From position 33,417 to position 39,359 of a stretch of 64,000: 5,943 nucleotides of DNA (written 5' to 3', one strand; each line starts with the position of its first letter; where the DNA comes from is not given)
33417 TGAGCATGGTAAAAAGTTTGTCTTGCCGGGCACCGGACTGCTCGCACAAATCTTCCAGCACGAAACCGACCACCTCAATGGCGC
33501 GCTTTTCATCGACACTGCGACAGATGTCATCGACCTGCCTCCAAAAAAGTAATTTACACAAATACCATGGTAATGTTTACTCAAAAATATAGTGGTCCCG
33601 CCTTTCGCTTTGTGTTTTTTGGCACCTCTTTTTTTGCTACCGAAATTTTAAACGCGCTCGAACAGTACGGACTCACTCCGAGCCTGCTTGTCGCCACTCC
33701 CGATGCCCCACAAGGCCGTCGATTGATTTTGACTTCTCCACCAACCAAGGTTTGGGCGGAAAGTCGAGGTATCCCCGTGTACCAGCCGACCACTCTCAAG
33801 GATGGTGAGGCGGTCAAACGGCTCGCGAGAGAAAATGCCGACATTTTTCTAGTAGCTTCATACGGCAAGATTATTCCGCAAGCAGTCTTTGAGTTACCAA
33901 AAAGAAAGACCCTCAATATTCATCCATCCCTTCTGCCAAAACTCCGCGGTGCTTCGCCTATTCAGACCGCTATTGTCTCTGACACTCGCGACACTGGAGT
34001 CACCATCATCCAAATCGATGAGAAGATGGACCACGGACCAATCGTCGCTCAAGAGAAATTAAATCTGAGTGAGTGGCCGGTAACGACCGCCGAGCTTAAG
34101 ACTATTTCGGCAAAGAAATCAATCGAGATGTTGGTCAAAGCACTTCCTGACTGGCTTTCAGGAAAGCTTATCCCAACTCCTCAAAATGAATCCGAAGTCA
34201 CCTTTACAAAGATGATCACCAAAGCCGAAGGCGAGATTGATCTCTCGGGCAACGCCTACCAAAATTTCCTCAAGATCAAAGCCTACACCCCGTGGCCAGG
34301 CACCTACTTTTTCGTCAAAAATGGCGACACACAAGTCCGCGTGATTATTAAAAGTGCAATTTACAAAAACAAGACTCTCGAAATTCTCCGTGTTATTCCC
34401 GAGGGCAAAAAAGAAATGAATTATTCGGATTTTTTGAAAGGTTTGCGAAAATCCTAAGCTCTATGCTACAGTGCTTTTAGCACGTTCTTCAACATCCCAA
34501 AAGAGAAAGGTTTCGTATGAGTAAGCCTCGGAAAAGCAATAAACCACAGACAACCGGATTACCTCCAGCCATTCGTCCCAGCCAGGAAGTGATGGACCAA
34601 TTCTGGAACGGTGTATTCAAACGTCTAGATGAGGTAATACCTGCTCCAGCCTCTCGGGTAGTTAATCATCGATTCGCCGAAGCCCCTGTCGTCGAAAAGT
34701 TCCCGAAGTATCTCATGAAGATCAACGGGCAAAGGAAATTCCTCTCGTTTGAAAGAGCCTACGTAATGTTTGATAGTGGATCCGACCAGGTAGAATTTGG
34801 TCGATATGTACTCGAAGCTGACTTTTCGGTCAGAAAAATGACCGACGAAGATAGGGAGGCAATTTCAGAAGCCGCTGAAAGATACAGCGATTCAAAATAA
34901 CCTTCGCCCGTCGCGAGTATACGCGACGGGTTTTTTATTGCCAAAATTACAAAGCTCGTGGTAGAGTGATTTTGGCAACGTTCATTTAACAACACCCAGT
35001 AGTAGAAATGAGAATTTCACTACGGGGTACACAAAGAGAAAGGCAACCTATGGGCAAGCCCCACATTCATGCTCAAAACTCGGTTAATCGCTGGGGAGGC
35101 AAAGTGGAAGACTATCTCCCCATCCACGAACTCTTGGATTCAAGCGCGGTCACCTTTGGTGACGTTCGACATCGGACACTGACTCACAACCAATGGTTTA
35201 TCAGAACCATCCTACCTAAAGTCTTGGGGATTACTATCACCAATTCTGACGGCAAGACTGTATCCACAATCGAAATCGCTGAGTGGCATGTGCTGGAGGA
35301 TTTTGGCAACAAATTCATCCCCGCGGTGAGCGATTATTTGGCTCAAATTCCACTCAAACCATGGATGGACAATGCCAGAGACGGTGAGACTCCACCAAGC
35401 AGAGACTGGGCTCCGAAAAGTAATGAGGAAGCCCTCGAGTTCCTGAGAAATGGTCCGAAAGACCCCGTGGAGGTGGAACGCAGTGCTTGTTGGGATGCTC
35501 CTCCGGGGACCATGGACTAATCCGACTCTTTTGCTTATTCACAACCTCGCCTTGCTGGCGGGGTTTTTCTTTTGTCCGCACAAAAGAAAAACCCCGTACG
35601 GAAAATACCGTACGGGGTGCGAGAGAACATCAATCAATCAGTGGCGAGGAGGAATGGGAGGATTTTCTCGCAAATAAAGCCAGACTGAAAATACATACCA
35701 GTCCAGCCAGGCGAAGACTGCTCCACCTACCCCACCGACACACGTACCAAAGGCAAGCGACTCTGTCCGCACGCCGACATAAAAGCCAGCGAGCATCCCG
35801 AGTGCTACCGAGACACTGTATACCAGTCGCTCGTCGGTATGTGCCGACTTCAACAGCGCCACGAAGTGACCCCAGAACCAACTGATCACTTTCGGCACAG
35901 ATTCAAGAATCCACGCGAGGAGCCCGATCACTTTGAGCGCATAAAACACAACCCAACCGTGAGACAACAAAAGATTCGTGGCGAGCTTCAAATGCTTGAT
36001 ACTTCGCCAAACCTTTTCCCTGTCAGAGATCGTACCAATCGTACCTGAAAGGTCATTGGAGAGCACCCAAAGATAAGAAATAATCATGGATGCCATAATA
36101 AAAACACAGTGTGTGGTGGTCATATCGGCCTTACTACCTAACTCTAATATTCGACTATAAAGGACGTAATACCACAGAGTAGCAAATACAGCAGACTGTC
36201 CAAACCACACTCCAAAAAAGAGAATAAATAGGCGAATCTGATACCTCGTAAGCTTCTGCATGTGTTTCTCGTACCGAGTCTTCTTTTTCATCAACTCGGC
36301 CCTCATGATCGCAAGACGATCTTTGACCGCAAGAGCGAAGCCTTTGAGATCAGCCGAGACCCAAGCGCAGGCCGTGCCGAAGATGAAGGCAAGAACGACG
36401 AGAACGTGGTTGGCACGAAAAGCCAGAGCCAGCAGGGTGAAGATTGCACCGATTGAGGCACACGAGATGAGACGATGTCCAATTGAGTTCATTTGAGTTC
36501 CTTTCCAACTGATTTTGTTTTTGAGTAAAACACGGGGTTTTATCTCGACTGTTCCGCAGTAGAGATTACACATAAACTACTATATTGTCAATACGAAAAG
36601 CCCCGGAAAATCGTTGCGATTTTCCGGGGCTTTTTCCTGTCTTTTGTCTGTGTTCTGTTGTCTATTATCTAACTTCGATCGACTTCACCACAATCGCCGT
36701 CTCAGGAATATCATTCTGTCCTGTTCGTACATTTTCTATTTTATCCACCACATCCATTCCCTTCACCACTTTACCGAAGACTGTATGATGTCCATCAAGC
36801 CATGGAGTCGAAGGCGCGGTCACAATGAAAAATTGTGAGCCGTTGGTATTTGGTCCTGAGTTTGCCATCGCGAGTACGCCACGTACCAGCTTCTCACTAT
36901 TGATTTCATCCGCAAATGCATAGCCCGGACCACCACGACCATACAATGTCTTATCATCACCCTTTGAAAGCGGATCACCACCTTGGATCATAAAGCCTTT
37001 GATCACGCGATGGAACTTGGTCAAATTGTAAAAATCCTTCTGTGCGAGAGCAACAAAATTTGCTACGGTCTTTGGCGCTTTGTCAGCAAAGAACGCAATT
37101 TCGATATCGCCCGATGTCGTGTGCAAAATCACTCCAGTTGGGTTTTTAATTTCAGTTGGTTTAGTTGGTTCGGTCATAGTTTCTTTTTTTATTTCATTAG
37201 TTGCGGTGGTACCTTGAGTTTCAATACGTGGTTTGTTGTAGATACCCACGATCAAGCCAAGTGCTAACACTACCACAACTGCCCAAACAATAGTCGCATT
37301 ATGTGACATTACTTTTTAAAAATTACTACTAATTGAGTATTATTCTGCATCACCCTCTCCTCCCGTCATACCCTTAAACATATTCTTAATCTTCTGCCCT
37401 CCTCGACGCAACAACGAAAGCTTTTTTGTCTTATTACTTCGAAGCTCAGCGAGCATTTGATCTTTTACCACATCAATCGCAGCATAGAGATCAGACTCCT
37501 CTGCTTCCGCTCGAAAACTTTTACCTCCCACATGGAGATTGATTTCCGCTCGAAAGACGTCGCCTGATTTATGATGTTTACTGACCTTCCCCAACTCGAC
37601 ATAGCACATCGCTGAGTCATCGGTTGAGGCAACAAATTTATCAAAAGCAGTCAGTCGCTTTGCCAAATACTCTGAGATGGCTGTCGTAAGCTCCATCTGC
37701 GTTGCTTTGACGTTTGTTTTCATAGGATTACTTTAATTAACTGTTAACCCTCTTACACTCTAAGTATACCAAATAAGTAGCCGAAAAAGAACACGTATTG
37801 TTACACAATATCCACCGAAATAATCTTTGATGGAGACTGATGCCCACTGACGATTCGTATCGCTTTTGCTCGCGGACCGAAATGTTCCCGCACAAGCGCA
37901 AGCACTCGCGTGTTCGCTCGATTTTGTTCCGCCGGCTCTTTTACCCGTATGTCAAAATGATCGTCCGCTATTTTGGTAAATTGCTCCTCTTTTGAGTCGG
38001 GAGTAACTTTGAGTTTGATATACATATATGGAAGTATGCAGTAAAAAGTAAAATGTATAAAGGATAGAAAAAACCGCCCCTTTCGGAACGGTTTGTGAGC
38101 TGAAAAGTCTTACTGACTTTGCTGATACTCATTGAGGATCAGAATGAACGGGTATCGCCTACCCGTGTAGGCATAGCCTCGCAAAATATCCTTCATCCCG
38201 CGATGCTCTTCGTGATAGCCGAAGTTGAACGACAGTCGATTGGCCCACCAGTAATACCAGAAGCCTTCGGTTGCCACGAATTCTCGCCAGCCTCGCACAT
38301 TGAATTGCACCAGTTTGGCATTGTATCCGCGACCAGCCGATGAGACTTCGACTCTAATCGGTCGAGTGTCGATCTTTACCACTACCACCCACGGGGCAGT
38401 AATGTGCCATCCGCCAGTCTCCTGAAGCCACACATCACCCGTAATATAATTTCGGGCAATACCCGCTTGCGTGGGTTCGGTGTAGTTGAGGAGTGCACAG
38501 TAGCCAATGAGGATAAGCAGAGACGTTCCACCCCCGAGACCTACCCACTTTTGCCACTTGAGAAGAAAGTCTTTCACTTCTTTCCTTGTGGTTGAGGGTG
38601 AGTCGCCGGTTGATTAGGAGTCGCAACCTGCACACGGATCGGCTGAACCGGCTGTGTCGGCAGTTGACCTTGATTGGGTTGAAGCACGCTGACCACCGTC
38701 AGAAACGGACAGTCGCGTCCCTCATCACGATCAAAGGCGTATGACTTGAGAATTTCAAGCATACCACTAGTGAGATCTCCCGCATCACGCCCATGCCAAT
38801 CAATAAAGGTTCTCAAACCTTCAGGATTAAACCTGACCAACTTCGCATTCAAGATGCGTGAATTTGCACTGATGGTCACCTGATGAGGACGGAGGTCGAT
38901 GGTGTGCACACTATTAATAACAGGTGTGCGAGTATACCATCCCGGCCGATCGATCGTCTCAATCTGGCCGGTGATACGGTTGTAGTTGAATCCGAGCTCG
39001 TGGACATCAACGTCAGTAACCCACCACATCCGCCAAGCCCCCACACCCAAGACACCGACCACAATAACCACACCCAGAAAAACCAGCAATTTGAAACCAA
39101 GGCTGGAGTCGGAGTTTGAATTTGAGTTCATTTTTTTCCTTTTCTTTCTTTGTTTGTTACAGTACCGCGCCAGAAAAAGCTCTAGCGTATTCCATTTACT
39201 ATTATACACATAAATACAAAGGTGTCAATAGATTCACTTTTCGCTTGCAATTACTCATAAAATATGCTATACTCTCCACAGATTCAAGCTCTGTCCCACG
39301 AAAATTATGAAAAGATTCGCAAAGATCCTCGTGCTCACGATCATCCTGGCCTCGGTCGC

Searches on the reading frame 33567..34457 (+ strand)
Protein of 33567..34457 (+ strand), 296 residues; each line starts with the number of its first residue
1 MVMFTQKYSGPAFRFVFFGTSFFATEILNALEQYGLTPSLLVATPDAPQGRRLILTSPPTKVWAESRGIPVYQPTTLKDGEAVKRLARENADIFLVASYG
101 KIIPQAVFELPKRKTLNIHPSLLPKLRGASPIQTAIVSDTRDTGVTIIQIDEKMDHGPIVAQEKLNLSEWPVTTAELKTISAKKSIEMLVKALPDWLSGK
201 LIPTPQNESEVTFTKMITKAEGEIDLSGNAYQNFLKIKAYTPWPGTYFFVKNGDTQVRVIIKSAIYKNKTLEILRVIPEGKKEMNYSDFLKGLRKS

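Call 12: search_protein_families(library=pfam, proteins=[window:33567-34457:+], max_evalue=0.01)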
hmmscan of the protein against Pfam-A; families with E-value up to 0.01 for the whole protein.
window:33567-34457:+ (296 aa): 2 families
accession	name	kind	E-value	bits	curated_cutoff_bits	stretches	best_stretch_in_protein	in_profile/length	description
PF00551.24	Formyl_trans_N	-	2.6e-34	119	26.1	1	14-192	2-180/181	Formyl transferase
PF02911.23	Formyl_trans_C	-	1.9e-09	38.1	21.1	1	217-258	2-39/100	Formyl transferase, C-terminal domain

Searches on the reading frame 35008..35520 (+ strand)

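Call 12: search_protein_families(library=pfam, proteins=[window:35008-35520:+], max_evalue=0.01)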
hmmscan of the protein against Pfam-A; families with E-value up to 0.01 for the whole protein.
window:35008-35520:+ (170 aa): 1 family
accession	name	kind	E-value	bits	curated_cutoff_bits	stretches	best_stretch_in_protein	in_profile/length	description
PF21866.1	DUF6915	-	8.1e-33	113.1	27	1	17-120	2-102/102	Domain of unknown function (DUF6915)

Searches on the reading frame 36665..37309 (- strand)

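Call 11: search_protein_families(library=pfam, proteins=[window:36665-37309:-], max_evalue=0.01)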
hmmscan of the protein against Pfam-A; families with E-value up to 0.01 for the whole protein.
window:36665-37309:- (214 aa): 1 family
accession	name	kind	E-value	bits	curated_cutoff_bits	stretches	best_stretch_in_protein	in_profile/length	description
PF00160.26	Pro_isomerase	-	2.3e-52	177.9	21.7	1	61-213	3-159/159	Cyclophilin type peptidyl-prolyl cis-trans isomerase/CLD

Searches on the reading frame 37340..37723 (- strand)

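Call 11: search_protein_families(library=pfam, proteins=[window:37340-37723:-], max_evalue=0.01)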
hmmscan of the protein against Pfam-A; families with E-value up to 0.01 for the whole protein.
window:37340-37723:- (127 aa): 1 family
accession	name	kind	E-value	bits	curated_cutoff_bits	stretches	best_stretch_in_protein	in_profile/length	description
PF02482.25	Ribosomal_S30AE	-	6.3e-15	56.1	23.7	1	4-101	2-87/88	Sigma 54 modulation protein / S30EA ribosomal protein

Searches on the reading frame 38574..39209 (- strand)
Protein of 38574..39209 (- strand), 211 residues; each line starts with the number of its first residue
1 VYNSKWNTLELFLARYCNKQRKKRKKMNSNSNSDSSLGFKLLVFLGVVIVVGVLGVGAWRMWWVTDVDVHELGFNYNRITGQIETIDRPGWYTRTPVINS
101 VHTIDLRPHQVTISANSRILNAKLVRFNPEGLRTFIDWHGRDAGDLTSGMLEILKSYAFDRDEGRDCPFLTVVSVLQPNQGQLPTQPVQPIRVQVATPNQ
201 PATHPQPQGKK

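Call 11: search_protein_families(library=pfam, proteins=[window:38574-39209:-], max_evalue=0.01)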
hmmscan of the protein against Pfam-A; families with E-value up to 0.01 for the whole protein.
window:38574-39209:- (211 aa): 1 family
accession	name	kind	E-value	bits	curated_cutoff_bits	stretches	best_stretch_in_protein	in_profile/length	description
PF01145.31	Band_7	-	0.00071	20.1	23.6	1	70-116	6-51/176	SPFH domain / Band 7 family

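Call 98: search_protein_families(library=padloc, proteins=[window:38574-39209:-], max_evalue=0.01)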
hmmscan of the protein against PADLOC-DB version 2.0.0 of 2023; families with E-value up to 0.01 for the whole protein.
window:38574-39209:- (211 aa): 0 families
